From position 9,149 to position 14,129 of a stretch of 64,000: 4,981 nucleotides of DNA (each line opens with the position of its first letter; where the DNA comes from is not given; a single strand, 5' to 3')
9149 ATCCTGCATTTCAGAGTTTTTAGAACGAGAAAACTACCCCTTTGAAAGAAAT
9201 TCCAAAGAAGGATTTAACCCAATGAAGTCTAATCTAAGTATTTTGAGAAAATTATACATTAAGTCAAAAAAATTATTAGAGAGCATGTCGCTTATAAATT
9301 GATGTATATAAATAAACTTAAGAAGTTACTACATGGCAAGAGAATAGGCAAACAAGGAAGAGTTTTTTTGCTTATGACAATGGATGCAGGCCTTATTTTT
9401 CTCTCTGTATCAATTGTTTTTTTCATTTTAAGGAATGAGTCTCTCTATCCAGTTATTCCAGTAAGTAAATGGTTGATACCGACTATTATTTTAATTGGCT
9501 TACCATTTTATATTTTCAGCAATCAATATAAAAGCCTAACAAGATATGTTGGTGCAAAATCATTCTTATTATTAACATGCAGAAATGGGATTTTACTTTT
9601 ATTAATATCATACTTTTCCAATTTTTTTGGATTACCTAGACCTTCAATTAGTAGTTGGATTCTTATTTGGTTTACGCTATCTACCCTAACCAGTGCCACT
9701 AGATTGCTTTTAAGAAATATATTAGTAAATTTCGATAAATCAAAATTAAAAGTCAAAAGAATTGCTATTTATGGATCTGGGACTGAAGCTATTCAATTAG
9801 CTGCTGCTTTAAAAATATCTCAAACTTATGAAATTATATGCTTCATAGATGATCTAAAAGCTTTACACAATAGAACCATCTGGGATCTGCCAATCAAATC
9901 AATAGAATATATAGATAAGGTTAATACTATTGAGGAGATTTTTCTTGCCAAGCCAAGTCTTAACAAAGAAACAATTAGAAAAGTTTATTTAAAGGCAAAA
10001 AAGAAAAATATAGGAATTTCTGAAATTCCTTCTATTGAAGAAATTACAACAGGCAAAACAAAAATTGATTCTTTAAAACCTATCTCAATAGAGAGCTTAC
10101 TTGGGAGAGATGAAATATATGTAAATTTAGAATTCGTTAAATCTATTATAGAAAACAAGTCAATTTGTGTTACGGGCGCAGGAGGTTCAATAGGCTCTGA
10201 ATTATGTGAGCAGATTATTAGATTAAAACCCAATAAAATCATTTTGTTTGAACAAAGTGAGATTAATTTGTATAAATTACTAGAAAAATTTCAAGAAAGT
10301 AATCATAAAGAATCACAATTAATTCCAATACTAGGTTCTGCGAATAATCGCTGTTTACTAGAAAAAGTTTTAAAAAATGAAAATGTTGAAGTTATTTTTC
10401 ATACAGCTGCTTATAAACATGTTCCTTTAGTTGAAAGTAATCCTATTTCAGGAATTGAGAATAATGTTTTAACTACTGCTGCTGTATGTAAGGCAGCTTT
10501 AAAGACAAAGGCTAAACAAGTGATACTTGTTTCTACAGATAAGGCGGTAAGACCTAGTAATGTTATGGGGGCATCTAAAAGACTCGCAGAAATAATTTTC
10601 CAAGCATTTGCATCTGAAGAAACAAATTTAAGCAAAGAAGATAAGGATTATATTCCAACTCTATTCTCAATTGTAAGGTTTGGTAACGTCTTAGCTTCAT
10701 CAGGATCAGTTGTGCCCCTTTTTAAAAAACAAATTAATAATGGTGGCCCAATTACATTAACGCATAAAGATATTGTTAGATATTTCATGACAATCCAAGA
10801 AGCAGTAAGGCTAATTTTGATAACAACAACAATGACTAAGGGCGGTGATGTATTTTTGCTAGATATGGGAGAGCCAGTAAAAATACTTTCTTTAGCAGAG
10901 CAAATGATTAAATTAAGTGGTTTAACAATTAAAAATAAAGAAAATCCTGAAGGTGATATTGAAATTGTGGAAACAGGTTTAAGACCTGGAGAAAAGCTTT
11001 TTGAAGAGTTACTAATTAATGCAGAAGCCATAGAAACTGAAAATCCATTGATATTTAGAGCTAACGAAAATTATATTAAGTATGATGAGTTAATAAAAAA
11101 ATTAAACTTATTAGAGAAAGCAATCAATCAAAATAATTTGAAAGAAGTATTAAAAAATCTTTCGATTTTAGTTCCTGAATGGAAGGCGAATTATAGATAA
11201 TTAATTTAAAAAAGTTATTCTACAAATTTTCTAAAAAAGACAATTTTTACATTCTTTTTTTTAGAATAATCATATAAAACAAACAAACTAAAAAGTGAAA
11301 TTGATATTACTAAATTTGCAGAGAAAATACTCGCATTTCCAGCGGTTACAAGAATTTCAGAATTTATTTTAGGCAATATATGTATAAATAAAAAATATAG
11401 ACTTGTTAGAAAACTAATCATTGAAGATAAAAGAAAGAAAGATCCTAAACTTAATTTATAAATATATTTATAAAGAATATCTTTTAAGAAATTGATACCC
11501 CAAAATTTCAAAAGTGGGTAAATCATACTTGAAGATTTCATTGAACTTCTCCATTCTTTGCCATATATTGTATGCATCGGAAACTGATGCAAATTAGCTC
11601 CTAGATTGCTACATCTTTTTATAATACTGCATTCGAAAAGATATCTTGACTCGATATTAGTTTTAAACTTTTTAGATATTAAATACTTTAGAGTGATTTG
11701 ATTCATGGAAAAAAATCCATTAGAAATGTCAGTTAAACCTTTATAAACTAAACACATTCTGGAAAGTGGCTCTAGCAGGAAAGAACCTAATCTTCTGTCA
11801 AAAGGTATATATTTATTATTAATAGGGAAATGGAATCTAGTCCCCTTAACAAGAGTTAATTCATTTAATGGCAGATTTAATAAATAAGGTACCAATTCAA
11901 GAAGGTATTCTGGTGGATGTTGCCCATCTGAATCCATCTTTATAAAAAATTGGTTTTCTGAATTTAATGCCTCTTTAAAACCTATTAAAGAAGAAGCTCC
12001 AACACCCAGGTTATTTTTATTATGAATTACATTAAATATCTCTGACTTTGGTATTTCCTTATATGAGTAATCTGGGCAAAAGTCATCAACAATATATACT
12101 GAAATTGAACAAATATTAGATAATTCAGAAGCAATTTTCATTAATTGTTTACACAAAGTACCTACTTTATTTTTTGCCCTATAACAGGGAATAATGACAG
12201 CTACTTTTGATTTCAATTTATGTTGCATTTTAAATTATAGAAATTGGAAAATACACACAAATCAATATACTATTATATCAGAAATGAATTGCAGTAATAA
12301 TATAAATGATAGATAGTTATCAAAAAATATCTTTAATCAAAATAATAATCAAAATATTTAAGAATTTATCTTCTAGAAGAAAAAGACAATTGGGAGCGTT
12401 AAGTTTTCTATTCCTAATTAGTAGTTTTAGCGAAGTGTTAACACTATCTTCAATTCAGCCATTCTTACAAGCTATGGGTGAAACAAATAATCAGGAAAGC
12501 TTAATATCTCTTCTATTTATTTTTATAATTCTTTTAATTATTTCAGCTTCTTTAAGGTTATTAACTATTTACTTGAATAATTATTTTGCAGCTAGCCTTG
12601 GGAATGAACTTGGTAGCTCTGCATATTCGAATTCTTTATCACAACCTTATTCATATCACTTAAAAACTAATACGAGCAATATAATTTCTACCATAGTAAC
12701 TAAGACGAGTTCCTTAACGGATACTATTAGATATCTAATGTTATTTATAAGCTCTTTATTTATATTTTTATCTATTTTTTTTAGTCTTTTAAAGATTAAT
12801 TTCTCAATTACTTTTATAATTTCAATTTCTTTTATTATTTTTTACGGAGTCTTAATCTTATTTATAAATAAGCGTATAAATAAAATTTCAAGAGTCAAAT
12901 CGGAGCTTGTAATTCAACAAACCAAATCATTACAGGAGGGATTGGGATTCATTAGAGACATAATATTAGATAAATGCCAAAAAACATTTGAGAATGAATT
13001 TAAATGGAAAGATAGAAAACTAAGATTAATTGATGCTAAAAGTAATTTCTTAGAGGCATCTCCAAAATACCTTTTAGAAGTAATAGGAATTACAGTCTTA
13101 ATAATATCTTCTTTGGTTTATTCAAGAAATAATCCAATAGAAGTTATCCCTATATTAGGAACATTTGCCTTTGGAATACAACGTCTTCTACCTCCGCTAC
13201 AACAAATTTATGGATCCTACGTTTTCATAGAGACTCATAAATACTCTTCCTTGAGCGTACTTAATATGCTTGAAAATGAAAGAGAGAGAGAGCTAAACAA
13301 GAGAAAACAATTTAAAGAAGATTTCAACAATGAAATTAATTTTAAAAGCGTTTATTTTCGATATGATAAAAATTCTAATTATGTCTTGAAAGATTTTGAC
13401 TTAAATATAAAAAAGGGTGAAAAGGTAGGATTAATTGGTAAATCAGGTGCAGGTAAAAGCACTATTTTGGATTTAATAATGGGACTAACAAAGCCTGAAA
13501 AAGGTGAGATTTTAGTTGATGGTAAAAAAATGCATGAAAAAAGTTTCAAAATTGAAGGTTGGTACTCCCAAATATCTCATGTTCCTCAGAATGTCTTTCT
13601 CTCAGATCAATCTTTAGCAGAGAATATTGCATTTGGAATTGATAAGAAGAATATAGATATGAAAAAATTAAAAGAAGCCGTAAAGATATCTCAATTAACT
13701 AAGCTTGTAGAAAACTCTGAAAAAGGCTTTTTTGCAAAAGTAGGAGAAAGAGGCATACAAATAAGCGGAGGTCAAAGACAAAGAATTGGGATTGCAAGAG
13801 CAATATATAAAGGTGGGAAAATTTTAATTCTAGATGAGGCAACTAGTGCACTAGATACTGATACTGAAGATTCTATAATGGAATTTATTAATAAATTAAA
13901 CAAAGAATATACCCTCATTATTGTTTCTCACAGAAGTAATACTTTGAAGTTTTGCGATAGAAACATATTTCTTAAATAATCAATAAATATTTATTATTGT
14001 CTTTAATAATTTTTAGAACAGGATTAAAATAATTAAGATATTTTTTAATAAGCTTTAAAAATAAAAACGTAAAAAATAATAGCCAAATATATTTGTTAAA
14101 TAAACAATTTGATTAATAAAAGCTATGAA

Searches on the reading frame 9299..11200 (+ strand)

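Call 3: search_protein_families(library=pfam, proteins=[window:9299-11200:+], max_evalue=0.1)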
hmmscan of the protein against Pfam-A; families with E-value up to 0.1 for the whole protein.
window:9299-11200:+ (633 aa): 11 families
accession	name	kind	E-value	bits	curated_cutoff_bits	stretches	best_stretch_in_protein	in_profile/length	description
PF02719.21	Polysacc_synt_2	-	1.9e-111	372.4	20.2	1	289-582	1-285/293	Polysaccharide biosynthesis protein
PF01370.27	Epimerase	-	1.2e-14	54.8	20.9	1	289-512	1-227/240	NAD dependent epimerase/dehydratase family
PF16363.11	GDP_Man_Dehyd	-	1.3e-11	45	27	1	291-414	2-130/332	GDP-mannose 4,6 dehydratase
PF01073.25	3Beta_HSD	-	1.5e-07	31.2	22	1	291-419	2-122/280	3-beta hydroxysteroid dehydrogenase/isomerase family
PF04321.23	RmlD_sub_bind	-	3.3e-06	26.8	27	1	289-414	3-102/287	RmlD substrate binding domain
PF07993.18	NAD_binding_4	-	4.1e-06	26.6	20.1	1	291-425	1-148/258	Male sterility protein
PF13727.12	CoA_binding_3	-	0.0011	19.5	25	1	98-244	30-175/175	CoA-binding domain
PF00106.31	adh_short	-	0.021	14.8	26.6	1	287-338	1-48/195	short chain dehydrogenase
PF13460.12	NAD_binding_10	-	0.023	15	27.2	1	293-451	1-138/184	NAD(P)H-binding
PF07992.20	Pyr_redox_2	-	0.042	13.7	26.1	0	126-175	126-165/291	Pyridine nucleotide-disulphide oxidoreductase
PF17836.7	PglD_N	-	0.085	13.9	23.4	0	154-208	1-54/78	PglD N-terminal domain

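Call 4: search_protein_families(library=ncbifam, proteins=[window:9299-11200:+], max_evalue=0.1)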
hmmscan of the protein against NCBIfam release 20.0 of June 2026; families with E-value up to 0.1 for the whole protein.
window:9299-11200:+ (633 aa): 32 families (the best 25 are shown)
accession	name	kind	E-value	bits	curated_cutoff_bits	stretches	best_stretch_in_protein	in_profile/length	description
TIGR03589.1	PseB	equivalog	3.1e-50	171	407.75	1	284-581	2-271/324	UDP-N-acetylglucosamine 4,6-dehydratase (inverting)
TIGR04130.1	FnlA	equivalog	2.3e-38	131.9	730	1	284-581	2-274/337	UDP-N-acetylglucosamine 4,6-dehydratase/5-epimerase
TIGR03025.1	EPS_sugtrans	subfamily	1.8e-16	60.4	295.55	1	28-266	2-244/445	exopolysaccharide biosynthesis polyprenyl glycosylphosphotransferase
TIGR03023.1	WcaJ_sugtrans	equivalog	1.2e-12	47.9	410.75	1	29-264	3-247/453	undecaprenyl-phosphate glucose phosphotransferase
TIGR04180.1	EDH_00030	hypoth_equivalog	8.6e-12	44.7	475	1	289-415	1-123/297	NAD-dependent 4,6-dehydratase LegB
TIGR01179.1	galE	equivalog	3.5e-11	42.5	262.3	1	289-413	2-121/332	UDP-glucose 4-epimerase GalE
NF007956.0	PRK10675.1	subfamily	2.6e-09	36.7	394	1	289-413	3-124/338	UDP-glucose 4-epimerase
TIGR02622.1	CDP_4_6_dhtase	equivalog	2.7e-09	36.6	278.45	1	285-420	3-136/352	CDP-glucose 4,6-dehydratase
TIGR01181.1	dTDP_gluc_dehyt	equivalog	4.2e-08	32.6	365.1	1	289-415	2-127/321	dTDP-glucose 4,6-dehydratase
NF006565.0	PRK09072.1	equivalog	9e-07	28.7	238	1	284-407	3-128/265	SDR family oxidoreductase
TIGR01214.1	rmlD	equivalog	2.2e-06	27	224.05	1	289-414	2-101/285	dTDP-4-dehydrorhamnose reductase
TIGR02197.1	heptose_epim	equivalog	1.7e-05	24.2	274.6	1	289-407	1-109/316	ADP-glyceromanno-heptose 6-epimerase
TIGR01746.1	Thioester-redct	subfamily_domain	2.1e-05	23.9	213.35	1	289-423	2-146/371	thioester reductase domain-containing protein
TIGR03013.1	EpsB_2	subfamily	6.3e-05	22.2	393.35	1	58-261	39-236/443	TIGR03013 family XrtA/PEP-CTERM system glycosyltransferase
NF050062.1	FlagModPtmA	equivalog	0.00016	21.3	350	1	284-355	2-71/256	flagellin modification protein PtmA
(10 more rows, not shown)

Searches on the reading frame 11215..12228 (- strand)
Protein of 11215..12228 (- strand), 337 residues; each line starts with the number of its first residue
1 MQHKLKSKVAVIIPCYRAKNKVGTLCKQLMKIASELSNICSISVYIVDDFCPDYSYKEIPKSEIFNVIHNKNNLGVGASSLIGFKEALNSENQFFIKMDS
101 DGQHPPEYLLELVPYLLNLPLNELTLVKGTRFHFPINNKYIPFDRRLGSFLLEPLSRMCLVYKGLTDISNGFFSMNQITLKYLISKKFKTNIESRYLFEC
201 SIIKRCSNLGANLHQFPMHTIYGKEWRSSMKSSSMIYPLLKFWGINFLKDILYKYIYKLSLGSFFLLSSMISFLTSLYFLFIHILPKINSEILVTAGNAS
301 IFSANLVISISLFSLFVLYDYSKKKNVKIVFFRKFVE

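Call 3: search_protein_families(library=pfam, proteins=[window:11215-12228:-], max_evalue=0.1)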
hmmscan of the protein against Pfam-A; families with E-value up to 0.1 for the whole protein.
window:11215-12228:- (337 aa): 1 family
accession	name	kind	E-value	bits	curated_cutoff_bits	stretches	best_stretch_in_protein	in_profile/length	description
PF00535.33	Glycos_transf_2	-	2.4e-11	44.3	23.3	1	11-120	2-107/168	Glycosyl transferase family 2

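Call 4: search_protein_families(library=ncbifam, proteins=[window:11215-12228:-], max_evalue=0.1)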
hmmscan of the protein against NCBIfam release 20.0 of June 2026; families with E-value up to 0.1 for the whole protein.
window:11215-12228:- (337 aa): 3 families
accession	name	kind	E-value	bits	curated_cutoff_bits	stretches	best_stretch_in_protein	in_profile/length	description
NF058614.1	PPMAGASynPpgS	equivalog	1.1e-08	34.8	370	1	9-177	2-159/226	polyprenyl-phospho-N-acetylgalactosaminyl synthase PpgS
NF007986.1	PRK10714.1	equivalog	0.00012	21.2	529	1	7-113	6-112/316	undecaprenyl-phosphate 4-deoxy-4-formamido-L-arabinose transferase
TIGR04242.1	nodulat_NodC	equivalog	0.039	12.9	550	1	5-103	46-143/395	chitooligosaccharide synthase NodC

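Call 76: search_solved_structures(query=window:11215-12228:-, max_evalue=0.001)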
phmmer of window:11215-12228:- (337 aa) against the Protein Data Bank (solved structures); distinct sequences matched with E-value up to 0.001: 1.
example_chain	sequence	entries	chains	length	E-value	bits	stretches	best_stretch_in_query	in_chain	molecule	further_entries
5mlz_A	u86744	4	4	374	1.4e-08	38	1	7-177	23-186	Dolichol monophosphate mannose synthase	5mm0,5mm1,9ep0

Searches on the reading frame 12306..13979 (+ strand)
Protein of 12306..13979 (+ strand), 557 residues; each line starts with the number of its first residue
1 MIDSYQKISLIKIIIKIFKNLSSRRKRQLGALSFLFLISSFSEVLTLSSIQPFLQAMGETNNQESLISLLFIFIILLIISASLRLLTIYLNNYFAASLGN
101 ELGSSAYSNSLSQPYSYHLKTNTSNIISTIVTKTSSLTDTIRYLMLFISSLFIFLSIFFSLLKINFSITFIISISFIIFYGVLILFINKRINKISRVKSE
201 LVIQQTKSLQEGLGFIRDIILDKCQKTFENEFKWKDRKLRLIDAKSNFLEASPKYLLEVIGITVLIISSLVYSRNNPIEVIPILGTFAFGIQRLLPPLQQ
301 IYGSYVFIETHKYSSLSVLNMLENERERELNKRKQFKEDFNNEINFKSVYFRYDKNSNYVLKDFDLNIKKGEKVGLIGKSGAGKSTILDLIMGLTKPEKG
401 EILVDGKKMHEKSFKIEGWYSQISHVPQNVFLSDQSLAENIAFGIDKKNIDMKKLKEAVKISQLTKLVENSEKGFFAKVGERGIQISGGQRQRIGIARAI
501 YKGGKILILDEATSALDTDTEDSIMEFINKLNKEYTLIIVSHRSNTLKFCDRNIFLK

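Call 3: search_protein_families(library=pfam, proteins=[window:12306-13979:+], max_evalue=0.1)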
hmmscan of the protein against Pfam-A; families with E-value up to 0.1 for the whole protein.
window:12306-13979:+ (557 aa): 8 families
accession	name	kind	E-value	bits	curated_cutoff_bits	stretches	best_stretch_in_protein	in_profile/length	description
PF00005.33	ABC_tran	-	2.1e-31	109.8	25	1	361-514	1-137/137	ABC transporter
PF00664.28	ABC_membrane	-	3.5e-12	47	28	1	33-237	5-211/274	ABC transporter transmembrane region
PF02463.25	SMC_N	-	5.4e-09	36.2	40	1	364-554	18-209/220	RecF/RecN/SMC N terminal domain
PF13304.12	AAA_21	-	9.4e-05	23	27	0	375-391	3-19/304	AAA domain, putative AbiEii toxin, Type IV TA system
PF13555.12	AAA_29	-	0.00013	22.1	27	1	366-398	17-49/61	P-loop containing region of AAA domain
PF03193.22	RsgA_GTPase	-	0.0013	19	30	1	307-402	48-137/174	RsgA GTPase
PF01926.29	MMR_HSR1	-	0.065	13.8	21.9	0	373-398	1-25/113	50S ribosome-binding GTPase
PF00006.31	ATP-synt_ab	-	0.099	12.7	29.5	0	366-393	9-36/213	ATP synthase alpha/beta family, nucleotide-binding domain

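Call 4: search_protein_families(library=ncbifam, proteins=[window:12306-13979:+], max_evalue=0.1)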
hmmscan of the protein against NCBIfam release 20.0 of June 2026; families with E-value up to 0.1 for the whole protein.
window:12306-13979:+ (557 aa): 192 families (the best 25 are shown)
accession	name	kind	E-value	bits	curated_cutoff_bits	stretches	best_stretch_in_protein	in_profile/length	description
NF050066.1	LPSTprtrPglK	equivalog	8.3e-79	265.5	1000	1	33-552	40-551/558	BC-type lipopolysaccharide transporter PglK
TIGR02203.1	MsbA_lipidA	equivalog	2e-78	264.3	602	1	36-555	23-540/572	lipid A export permease/ATP-binding protein MsbA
NF045513.1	HepA_fam_ABC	equivalog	7.8e-74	249.2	725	1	63-556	87-581/610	heterocyst formation ABC transporter subunit HepA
TIGR03375.1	type_I_sec_LssB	subfamily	5.4e-68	229.9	693.1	1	151-556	275-674/696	type I secretion system permease/ATPase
TIGR02204.1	MsbA_rel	hypoth_equivalog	4.2e-61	207.3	780.4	2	331-555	325-546/576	ABC transporter, permease/ATP-binding protein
TIGR02857.1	CydD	equivalog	1.4e-60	205.8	435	1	317-554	296-527/529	thiol reductant ABC exporter subunit CydD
TIGR01846.1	type_I_sec_HlyB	subfamily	8.8e-60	202.7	725.55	1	334-556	446-664/694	type I secretion system permease/ATPase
NF008381.0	PRK11176.1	equivalog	9.2e-58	196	867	1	26-553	24-548/582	lipid A ABC transporter ATP-binding protein/permease MsbA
NF008364.0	PRK11160.1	equivalog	1.1e-57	195.9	630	1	141-553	135-544/575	heme ABC transporter ATP-binding protein/permease CydC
TIGR03796.1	NHLM_micro_ABC1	equivalog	2.1e-57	194.8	853.3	1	17-556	141-684/710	NHLP family bacteriocin export ABC transporter peptidase/permease/ATPase subunit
TIGR00958.1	3a01208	subfamily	7.3e-55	186.5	874.6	1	13-557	148-687/711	antigen peptide transporter 2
NF010178.0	PRK13657.1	equivalog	7.9e-55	186.4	733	1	9-556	2-542/588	glucan ABC transporter ATP-binding protein/ permease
TIGR01842.1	type_I_sec_PrtD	subfamily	2.7e-51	174.7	510.15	1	35-555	11-525/544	type I secretion system permease/ATPase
TIGR03797.1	NHLM_micro_ABC2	equivalog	3.1e-49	168.1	709.4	1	25-556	134-657/686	NHLP bacteriocin export ABC transporter permease/ATPase subunit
NF052233.1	CphA_assoc_ABC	equivalog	2.8e-48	164.9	880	1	60-556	223-715/766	cyanophycin metabolism-associated ABC transporter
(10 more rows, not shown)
